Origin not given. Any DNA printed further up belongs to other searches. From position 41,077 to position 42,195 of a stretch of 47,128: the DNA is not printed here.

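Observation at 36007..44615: ArsR/Crp-controlled cluster joining YeeE/YedE, two TauE/SafE, rhodanese, two FmdE-like Zn-ribbon proteins, Fe-S proteins and a DUF2490 OM protein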

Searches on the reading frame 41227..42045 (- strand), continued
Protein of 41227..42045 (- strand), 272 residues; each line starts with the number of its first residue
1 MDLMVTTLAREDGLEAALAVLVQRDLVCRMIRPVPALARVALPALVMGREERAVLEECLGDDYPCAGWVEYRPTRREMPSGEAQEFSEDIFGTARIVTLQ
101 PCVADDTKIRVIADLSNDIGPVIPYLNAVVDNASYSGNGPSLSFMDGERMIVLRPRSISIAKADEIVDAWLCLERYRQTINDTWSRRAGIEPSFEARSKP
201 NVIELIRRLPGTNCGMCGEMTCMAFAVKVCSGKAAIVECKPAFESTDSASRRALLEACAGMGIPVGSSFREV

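Call 14: find_encoding_contigs(protein=P0006, flank=10000, max_places=2)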
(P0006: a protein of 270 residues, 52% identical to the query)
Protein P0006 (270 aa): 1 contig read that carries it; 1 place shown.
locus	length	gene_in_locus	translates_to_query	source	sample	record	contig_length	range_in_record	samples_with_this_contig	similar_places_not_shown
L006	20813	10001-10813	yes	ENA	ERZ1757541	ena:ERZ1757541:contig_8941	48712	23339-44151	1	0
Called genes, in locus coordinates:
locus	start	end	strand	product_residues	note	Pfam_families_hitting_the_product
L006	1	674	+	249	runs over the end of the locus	PF01925:TauE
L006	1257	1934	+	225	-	PF02321:OEP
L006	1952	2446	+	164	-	PF02321:OEP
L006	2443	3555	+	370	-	PF25919:BSH_CusB (faint), PF25917:BSH_RND (weak), PF25973:BSH_CzcB (weak), PF25885:HH_EMRA (weak), PF25876:HH_MFP_RND, PF25954:Beta-barrel_RND_2, PF25967:RND-MFP_C, PF25989:YknX_C, +1 more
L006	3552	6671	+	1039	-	PF00873:ACR_tran, PF02355:SecD_SecF_C (weak)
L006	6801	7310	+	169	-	PF00581:Rhodanese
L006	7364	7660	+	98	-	PF12802:MarR_2 (weak), PF12840:HTH_20, PF01022:HTH_5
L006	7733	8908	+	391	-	PF03773:ArsP_1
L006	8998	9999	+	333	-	PF02596:DUF169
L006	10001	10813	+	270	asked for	PF04060:FeS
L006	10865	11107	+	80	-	PF13192:Thioredoxin_3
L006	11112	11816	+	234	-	PF02683:DsbD_TM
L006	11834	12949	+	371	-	PF04143:Sulf_transp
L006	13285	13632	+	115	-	-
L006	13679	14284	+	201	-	PF02663:FmdE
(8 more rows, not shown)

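Call 16: find_encoding_contigs(protein=window:41227-42045:-, flank=10000, max_places=4)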
Protein window:41227-42045:- (272 aa): 3 contigs read that carry it; 3 places shown.
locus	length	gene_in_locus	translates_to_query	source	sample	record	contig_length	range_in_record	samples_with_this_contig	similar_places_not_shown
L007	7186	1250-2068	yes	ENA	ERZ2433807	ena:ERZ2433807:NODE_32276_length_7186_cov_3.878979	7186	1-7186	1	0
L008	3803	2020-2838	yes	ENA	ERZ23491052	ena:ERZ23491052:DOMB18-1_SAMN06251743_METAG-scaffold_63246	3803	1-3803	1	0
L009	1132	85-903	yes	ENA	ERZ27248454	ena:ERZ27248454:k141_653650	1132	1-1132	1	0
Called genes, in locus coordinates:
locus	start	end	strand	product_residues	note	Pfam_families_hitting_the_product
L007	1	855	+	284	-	?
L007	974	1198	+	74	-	-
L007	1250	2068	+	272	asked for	PF04060:FeS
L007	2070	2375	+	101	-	-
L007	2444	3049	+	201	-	PF02663:FmdE, PF01258:zf-dskA_traR (faint)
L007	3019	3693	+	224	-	PF02663:FmdE, PF01258:zf-dskA_traR (weak)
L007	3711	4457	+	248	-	PF01925:TauE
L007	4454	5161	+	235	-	PF10677:DUF2490 (weak)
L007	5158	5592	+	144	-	PF00581:Rhodanese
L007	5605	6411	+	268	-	PF01925:TauE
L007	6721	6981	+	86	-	-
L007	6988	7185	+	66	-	?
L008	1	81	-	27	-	?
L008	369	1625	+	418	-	PF04143:Sulf_transp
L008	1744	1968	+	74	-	-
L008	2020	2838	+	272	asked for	PF04060:FeS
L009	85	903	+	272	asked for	PF04060:FeS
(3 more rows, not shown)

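Call 18: find_related_loci(query=A1, collection=genome_contigs, flank=10000)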
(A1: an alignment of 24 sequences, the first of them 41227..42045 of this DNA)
Query A1 (272 aa) in genome_contigs; peptide patterns used: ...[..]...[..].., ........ (x = any residue, [..] = any of these).
327 stretches matched a pattern; 149 encode a relative of the query (tblastn E <= 1e-3); the best 80 are kept; 80 distinct loci.
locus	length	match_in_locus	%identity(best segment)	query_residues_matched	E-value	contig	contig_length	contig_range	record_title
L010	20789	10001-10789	49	1-263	3e-82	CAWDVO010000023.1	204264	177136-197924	MAG: Candidatus Brocadiaceae bacterium isolate MFD05684.bin.2.199 genome assembly, contig: contig_78797, whole genome sh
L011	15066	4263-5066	48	4-272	4e-80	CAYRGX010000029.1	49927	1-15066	MAG TPA_asm: uncultured Leptospirales bacterium isolate SRP192927_co7_99 genome assembly, contig: NODE_950_length_49927_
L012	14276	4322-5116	46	2-266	5e-79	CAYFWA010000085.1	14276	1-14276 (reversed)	MAG TPA_asm: uncultured Myxococcales bacterium isolate ERP107533_co1_80 genome assembly, contig: NODE_3780_length_14276_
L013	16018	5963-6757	46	2-266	5e-79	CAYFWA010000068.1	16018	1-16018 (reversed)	MAG TPA_asm: uncultured Myxococcales bacterium isolate ERP107533_co1_80 genome assembly, contig: NODE_2997_length_16018_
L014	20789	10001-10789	48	1-263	1e-78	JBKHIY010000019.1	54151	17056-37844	MAG: Candidatus Brocadiia bacterium isolate D4M11_1 NODE_187_length_54151_cov_47.039264, whole genome shotgun sequence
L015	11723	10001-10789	49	1-263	1e-78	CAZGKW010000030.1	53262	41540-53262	MAG TPA_asm: uncultured Anaerolineales bacterium isolate binchicken_co17_275 genome assembly, contig: NODE_1908_length_5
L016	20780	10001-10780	49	4-263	2e-78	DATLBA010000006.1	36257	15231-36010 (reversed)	MAG TPA_asm: Phycisphaerae bacterium isolate SMAG_U14286 k141_4186887, whole genome shotgun sequence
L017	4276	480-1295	47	1-270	7e-78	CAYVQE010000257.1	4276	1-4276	MAG TPA_asm: uncultured Myxococcales bacterium isolate SRP141376_co4_87 genome assembly, contig: NODE_33946_length_4276_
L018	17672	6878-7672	50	2-263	3e-77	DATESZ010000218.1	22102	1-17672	MAG TPA_asm: Syntrophales bacterium isolate SMAG_U8302 k141_2410014, whole genome shotgun sequence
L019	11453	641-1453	51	2-270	2e-77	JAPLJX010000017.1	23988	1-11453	MAG: Deltaproteobacteria bacterium isolate LacPavin_0818_WC55_MAG_56_7 LacPavin_0818_WC55_scaffold_270329, whole genome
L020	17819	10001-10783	50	2-263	2e-77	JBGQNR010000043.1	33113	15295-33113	MAG: Acidobacteriota bacterium isolate OBJ2_061818_130_43 k141_1502860_length_33113_cov_13.0000, whole genome shotgun se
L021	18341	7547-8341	51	2-263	6e-77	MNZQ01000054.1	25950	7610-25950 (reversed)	MAG: Syntrophaceae bacterium CG2_30_58_14 cg2_3.0_scaffold_3933_c, whole genome shotgun sequence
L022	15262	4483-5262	48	4-263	3e-76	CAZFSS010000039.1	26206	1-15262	MAG TPA_asm: uncultured candidatus Brocadiaceae bacterium isolate binchicken_co91_507 genome assembly, contig: NODE_1955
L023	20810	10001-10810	46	4-272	3e-76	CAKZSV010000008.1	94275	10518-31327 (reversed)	MAG: uncultured bacterium isolate N1_Bin_METABAT__35_1 genome assembly, contig: c_000000274456, whole genome shotgun seq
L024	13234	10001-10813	50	2-270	3e-76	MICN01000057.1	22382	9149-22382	MAG: Syntrophus sp. GWC2_56_31 gwc2_scaffold_2378, whole genome shotgun sequence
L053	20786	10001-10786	46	1-263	5e-67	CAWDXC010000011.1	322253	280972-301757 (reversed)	MAG: uncultured Actinomycetes bacterium isolate MFD05942.bin.1.358 genome assembly, contig: contig_32155, whole genome s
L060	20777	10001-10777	46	5-263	2e-65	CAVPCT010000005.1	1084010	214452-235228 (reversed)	MAG: uncultured Thermoleophilia bacterium isolate MFD00032.bin.2.59 genome assembly, contig: contig_42839, whole genome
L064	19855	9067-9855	40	1-263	8e-65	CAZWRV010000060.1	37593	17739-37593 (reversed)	MAG TPA_asm: uncultured Victivallaceae bacterium isolate binchicken_co135_207 genome assembly, contig: NODE_2159_length_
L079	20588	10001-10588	48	66-263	6e-60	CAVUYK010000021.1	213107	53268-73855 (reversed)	MAG: Terriglobales bacterium isolate MFD05942.bin.2.68 genome assembly, contig: contig_558, whole genome shotgun sequenc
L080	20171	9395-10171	42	5-263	9e-60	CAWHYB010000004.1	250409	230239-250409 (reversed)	MAG: uncultured Actinomycetes bacterium isolate MFD01299.bin.2.57 genome assembly, contig: contig_55045, whole genome sh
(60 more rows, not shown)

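Call 33: predict_structure(alignment_id=A1)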
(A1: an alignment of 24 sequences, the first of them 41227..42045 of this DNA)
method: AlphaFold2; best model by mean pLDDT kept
length: 272 residues; sequences in the alignment: 24
mean_pLDDT: 87.0   pTM: 0.74
mean pLDDT of the five models: 87.0, 85.5, 85.6, 85.4, 84.1
residues with pLDDT >= 90: 169; 70-90: 66; 50-70: 31; < 50: 6
segments of 3 or more residues with pLDDT < 50: 266-268, 270-272
pLDDT, mean of each block of 10 residues (from residue 1): 91 95 97 97 97 95 91 94 97 97 89 98 96 82 90 97 96 98 98 77 55 70 76 82 71 76 56 40
secondary structure, 60 per line:
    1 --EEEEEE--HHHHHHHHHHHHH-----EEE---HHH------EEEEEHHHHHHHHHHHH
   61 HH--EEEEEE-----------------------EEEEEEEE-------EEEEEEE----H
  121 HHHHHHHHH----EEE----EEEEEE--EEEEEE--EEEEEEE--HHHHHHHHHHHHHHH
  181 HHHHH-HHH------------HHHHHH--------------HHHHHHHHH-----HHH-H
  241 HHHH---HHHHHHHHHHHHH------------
elements in order: E3-8 H11-23 E29-31 E44-48 H49-62 E65-70 E94-101 E109-115 H120-129 E134-136 E141-146 E149-154 E157-163 H166-185 H202-207 H222-230 H240-244 H248-260

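Call 34: search_protein_families(library=ncbifam, proteins=[L004:18278-19480:+, L005:6772-7488:+, L001:18965-19810:+, L001:2792-4117:+, L001:10832-11251:+, L001:11284-11517:+, L001:16065-16763:+], max_evalue=0.00001)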
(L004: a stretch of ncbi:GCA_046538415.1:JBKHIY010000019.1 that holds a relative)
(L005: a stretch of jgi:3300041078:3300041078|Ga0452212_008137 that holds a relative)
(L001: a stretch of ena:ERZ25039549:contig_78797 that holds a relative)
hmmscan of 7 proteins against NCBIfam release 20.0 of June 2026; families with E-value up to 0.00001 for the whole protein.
L004:18278-19480:+ (400 aa): 1 family
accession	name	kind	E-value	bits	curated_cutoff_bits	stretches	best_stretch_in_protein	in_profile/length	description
TIGR00832.1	acr3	equivalog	1.1e-112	376.6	282.8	1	14-385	1-327/327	ACR3 family arsenite efflux transporter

L005:6772-7488:+ (238 aa): 4 families
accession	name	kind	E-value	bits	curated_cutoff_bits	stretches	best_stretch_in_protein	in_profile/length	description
TIGR02691.1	arsC_pI258_fam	equivalog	3.9e-30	104.8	174.3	1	107-231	1-127/129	arsenate reductase (thioredoxin)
NF010053.0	PRK13530.1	subfamily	1.2e-26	93.6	215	1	105-232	4-127/133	arsenate reductase (thioredoxin)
TIGR02689.1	ars_reduc_gluta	equivalog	1.9e-24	86.3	157.6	1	106-233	2-125/126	arsenate reductase, glutathione/glutaredoxin type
NF049942.1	DF_fam_seleno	subfamily_domain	6.4e-22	77.4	70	1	7-97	1-96/96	DF family (seleno)protein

L001:18965-19810:+ (281 aa): 27 families (the best 25 are shown)
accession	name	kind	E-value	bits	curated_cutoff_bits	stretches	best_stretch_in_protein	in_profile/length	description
NF008823.0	PRK11873.1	subfamily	1.6e-93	313.1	263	1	5-280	2-268/272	arsenite methyltransferase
NF041537.1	ArsM_AhpD_UU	exception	3.9e-46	157.4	510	1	4-233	7-225/345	arsenite methyltransferase/AhpD domain selenoprotein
NF047649.1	MTase_UXPK_star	exception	7.2e-44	149.9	460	1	5-217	8-210/283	methyltransferase/UXPK-star double selenoprotein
NF041536.1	ArsM_DUF2284_UU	exception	7.4e-41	139.9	575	1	4-238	7-230/459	arsenite methyltransferase/DUF2284 domain selenoprotein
NF040538.1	methyl_ArsM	equivalog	3.2e-37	128.5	500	2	65-148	48-129/356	arsinothricin biosynthesis methyltransferase ArsM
NF045667.1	MTase_DVU1556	equivalog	1e-24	87.2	155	1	74-242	16-172/213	DVU_1556 family methyltransferase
NF040539.1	AST_met_ArsM_2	exception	5.4e-23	82.2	240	1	83-237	59-212/262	putative arsinothricin biosynthesis methyltransferase ArsM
NF038099.1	AsSugarArsM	exception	5e-20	71.9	400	1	64-235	42-218/321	arsenosugar biosynthesis arsenite methyltransferase ArsM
NF001244.0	PRK00216.1-5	equivalog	1.6e-13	50.5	216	1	79-195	47-160/236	bifunctional demethylmenaquinone methyltransferase/2-methoxy-6-polyprenyl-1,4-benzoquinol methylase UbiE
TIGR02072.1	BioC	equivalog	1.7e-13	51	184.95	1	83-193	37-137/244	malonyl-ACP O-methyltransferase BioC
NF052510.1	methyltran_MpqE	exception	1.5e-12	47.4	335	1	76-190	42-153/234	methyl-plastoquinone biosynthesis methyltransferase MpqE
NF001243.0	PRK00216.1-4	equivalog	1.2e-11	44.4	235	1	79-190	46-153/237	demethylmenaquinone methyltransferase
TIGR02752.1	MenG_heptapren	equivalog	1.3e-11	44.4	419.85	1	79-190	44-151/231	demethylmenaquinone methyltransferase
NF001240.0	PRK00216.1-1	equivalog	1.6e-11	43.8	378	1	76-201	59-179/251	bifunctional demethylmenaquinone methyltransferase/2-methoxy-6-polyprenyl-1,4-benzoquinol methylase UbiE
TIGR01934.1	MenG_MenH_UbiE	subfamily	4.1e-11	42.6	158.35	1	80-192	39-145/223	ubiquinone/menaquinone biosynthesis methyltransferase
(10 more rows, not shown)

L001:2792-4117:+ (441 aa): 2 families
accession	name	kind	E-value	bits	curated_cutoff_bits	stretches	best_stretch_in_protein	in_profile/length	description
NF040736.1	efflux_SaoE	equivalog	4.6e-31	108.3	325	2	60-189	20-146/352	efflux transporter SaoE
NF033936.1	CuZnOut_SO0444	equivalog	1.9e-30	106.2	300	2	65-189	15-137/351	SO_0444 family Cu/Zn efflux transporter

L001:10832-11251:+ (139 aa): 0 families

L001:11284-11517:+ (77 aa): 2 families
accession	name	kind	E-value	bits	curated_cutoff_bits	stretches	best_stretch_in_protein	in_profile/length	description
TIGR00412.2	redox_disulf_2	subfamily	1.3e-30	105.6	62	1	3-76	1-74/75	MTH895/ArsE family thioredoxin-like protein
TIGR00411.1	redox_disulf_1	equivalog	3.7e-09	36.5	92.75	1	11-77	11-79/82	MJ0307 family thioredoxin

L001:16065-16763:+ (232 aa): 2 families
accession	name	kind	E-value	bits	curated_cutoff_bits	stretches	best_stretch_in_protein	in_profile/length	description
NF001419.0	PRK00293.1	subfamily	2.2e-06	26.6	330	1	20-205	172-365/574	protein-disulfide reductase DsbD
NF045694.1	seleno_TsoB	exception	7.8e-06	24.2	805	1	21-178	185-344/572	rhodanese/DsbD fusion-like selenoprotein TsoB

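Call 37: fold_search(model_id=the predicted structure, library=pdb)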
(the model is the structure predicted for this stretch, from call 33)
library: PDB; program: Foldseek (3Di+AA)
matches with E <= 10: 779; with E <= 0.001: 0
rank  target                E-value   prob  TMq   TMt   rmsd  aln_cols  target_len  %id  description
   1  3ab2_E                1.9e-03  0.96  0.19  0.14  10.7       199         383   10  Crystal structure of aspartate kinase from Corynebacterium glutamicum in complex with threonine (released 2010-06-23)
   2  3ab2_A                3.8e-03  0.90  0.18  0.14  11.1       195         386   10  Crystal structure of aspartate kinase from Corynebacterium glutamicum in complex with threonine (released 2010-06-23)
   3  3ab4_A                5.0e-03  0.87  0.18  0.14  10.3       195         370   10  Crystal structure of feedback inhibition resistant mutant of aspartate kinase from Corynebacterium glutamicum in compl (released 2010-06-23)
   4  3ab2_C                9.0e-03  0.82  0.19  0.14  10.6       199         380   10  Crystal structure of aspartate kinase from Corynebacterium glutamicum in complex with threonine (released 2010-06-23)
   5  3aaw_A                1.0e-02  0.66  0.18  0.14  10.4       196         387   10  Crystal structure of aspartate kinase from Corynebacterium glutamicum in complex with lysine and threonine (released 2010-06-23)
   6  3aaw_D                1.1e-02  0.77  0.19  0.29  10.7       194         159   10  Crystal structure of aspartate kinase from Corynebacterium glutamicum in complex with lysine and threonine (released 2010-06-23)
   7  3s1t_A                1.3e-02  0.75  0.18  0.29  11.2       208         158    8  Structure of the regulatory domain of aspartokinase (Rv3709c; AK-beta) in complex with threonine from Mycobacterium tu (released 2012-06-13)
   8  3aaw_B                1.7e-02  0.69  0.18  0.28  10.5       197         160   10  Crystal structure of aspartate kinase from Corynebacterium glutamicum in complex with lysine and threonine (released 2010-06-23)
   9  1mp9_B                2.1e-02  0.80  0.25  0.34  14.1       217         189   10  TBP from a mesothermophilic archaeon, Sulfolobus acidocaldarius (released 2003-11-04)
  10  4nez                  2.3e-02  0.35  0.16  0.25  13.5       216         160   11  Crystal Structure of an engineered protein with ferredoxin fold, Northeast Structural Genomics Consortium (NESG) Target  (released 2014-01-15)
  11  3ab2_O                2.5e-02  0.60  0.18  0.13  11.0       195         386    9  Crystal structure of aspartate kinase from Corynebacterium glutamicum in complex with threonine (released 2010-06-23)
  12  3ab4_D                2.8e-02  0.72  0.19  0.31  10.9       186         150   11  Crystal structure of feedback inhibition resistant mutant of aspartate kinase from Corynebacterium glutamicum in compl (released 2010-06-23)
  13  4go7                  3.0e-02  0.60  0.18  0.28  11.2       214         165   10  The regulatory subunit of aspartate kinase in complex with threonine from Mycobacterium tuberculosis (released 2012-09-05)
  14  4hhu_B                4.2e-02  0.54  0.21  0.31   9.5       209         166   10  Crystal Structure of Engineered Protein. Northeast Structural Genomics Consortium Target OR280. (released 2012-10-24)
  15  2zho_E                6.7e-02  0.54  0.19  0.30  12.4       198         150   10  Crystal structure of the regulatory subunit of aspartate kinase from Thermus thermophilus (ligand free form) (released 2009-02-17)
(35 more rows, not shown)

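Call 55: list_cluster_members(proteins=[window:41227-42045:-, window:42440-43696:-, window:37961-38707:-, window:36007-36813:-, window:39483-40148:-, window:38725-39351:-, window:29423-30796:+, window:44266-44562:-])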
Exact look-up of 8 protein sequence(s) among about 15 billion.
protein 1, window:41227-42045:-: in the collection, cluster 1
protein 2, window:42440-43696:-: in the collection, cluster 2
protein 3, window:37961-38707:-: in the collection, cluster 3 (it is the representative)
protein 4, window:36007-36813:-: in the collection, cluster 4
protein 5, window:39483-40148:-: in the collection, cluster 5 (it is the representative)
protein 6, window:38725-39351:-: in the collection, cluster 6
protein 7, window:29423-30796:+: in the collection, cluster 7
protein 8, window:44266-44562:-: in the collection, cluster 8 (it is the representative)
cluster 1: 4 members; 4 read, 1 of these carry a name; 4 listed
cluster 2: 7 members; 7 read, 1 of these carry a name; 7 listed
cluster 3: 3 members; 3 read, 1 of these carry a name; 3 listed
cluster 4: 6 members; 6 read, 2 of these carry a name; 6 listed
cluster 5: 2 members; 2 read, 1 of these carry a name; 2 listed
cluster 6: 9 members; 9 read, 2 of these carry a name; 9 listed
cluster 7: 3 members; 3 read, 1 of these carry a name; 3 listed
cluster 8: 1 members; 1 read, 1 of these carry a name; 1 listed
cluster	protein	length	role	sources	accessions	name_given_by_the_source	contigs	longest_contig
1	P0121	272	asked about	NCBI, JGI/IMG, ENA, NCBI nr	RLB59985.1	MAG: hypothetical protein DRI34_00230 [Deltaproteobacteria bacterium]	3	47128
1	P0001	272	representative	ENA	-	-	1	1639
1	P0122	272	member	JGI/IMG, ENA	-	-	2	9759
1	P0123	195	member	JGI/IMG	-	-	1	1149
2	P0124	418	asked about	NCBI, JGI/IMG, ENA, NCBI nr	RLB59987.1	MAG: hypothetical protein DRI34_00240 [Deltaproteobacteria bacterium]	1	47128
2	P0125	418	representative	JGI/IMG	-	-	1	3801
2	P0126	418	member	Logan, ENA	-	-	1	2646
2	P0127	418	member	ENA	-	-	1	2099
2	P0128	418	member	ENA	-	-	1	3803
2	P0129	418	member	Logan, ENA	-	-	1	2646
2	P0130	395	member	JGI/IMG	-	-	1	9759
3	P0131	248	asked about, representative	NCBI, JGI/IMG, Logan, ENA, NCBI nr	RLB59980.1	MAG: sulfite exporter TauE/SafE family protein [Deltaproteobacteria bacterium]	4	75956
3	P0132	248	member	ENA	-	-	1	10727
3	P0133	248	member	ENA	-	-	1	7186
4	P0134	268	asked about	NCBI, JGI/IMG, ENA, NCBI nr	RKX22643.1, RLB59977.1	MAG: sulfite exporter TauE/SafE family protein [Deltaproteobacteria bacterium] | MAG: sulfite exporter TauE/SafE family protein [candidate division Zixibacteria bacterium]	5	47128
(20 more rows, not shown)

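Call 65: search_protein_representatives(alignment_id=A1)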
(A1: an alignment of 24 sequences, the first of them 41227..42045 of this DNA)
Query: 24 sequences, 268 profile positions. Proteins with E-value up to 0.001 (for the whole library): 1956; up to 1e-10: 582; up to 1e-30: 136. The best 150 are listed.
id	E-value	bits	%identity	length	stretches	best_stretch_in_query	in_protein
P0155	3.5e-116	403.4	-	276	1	2-265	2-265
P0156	7.3e-107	372.9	-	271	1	3-265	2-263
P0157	4.6e-100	350.6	-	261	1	2-260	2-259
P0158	3.0e-95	334.8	-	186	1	86-267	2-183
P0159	1.6e-93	329.2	-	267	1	3-264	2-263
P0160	9.2e-91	320.1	-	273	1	3-261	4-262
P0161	3.5e-88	311.7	-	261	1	3-261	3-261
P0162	1.4e-85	303.1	-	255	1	34-226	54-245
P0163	4.8e-84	298.1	-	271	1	3-205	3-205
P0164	3.2e-83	295.4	-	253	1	4-247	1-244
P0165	9.0e-81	287.3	-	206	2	42-211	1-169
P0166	4.4e-78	278.5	-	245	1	3-182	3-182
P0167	1.1e-75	270.6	-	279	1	4-264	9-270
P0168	2.1e-75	269.8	-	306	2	81-257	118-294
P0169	1.2e-74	267.2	-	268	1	4-262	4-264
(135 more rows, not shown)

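Call 67: search_protein_families(library=pfam, proteins=[L079:11038-12168:+, L064:5987-6319:+, L053:7068-7712:-, L080:19665-20171:+, L060:8032-8808:+], max_evalue=0.001)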
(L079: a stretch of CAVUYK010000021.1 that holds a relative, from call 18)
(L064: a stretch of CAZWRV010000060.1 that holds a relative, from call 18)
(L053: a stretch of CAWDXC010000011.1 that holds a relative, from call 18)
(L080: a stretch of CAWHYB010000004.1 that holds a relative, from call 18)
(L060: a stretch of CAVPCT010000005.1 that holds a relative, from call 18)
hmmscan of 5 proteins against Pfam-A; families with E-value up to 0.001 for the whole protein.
L079:11038-12168:+ (376 aa): 1 family
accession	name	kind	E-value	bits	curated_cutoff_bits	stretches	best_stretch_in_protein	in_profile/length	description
PF13386.12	DsbD_2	-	6.2e-11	43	24.9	1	157-347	2-191/199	Cytochrome C biogenesis protein transmembrane region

L064:5987-6319:+ (110 aa): 1 family
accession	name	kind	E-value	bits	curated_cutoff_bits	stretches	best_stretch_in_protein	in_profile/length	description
PF22263.1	DUF6951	-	3.6e-24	85.5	27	1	3-105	1-99/101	Family of unknown function (DUF6951)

L053:7068-7712:- (214 aa): 2 families
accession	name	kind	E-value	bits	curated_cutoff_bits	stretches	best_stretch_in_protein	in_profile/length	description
PF06953.17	ArsD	-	3.2e-42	144.1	27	1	1-104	1-104/123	Arsenical resistance operon protein ArsD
PF02627.25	CMD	-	1.5e-08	34.9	23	1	109-170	21-83/84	Carboxymuconolactone decarboxylase family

L080:19665-20171:+ (169 aa): 1 family
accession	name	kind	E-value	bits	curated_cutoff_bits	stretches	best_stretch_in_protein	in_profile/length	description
PF04055.27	Radical_SAM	-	9.8e-18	65.3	29.5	1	27-162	1-141/166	Radical SAM superfamily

L060:8032-8808:+ (258 aa): 2 families
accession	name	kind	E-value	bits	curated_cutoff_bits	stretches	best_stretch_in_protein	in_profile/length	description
PF12850.12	Metallophos_2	-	4.5e-17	62.9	27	1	11-204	4-150/154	Calcineurin-like phosphoesterase superfamily domain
PF00149.33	Metallophos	-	2.8e-12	47.9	21.5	1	9-172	2-191/191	Calcineurin-like phosphoesterase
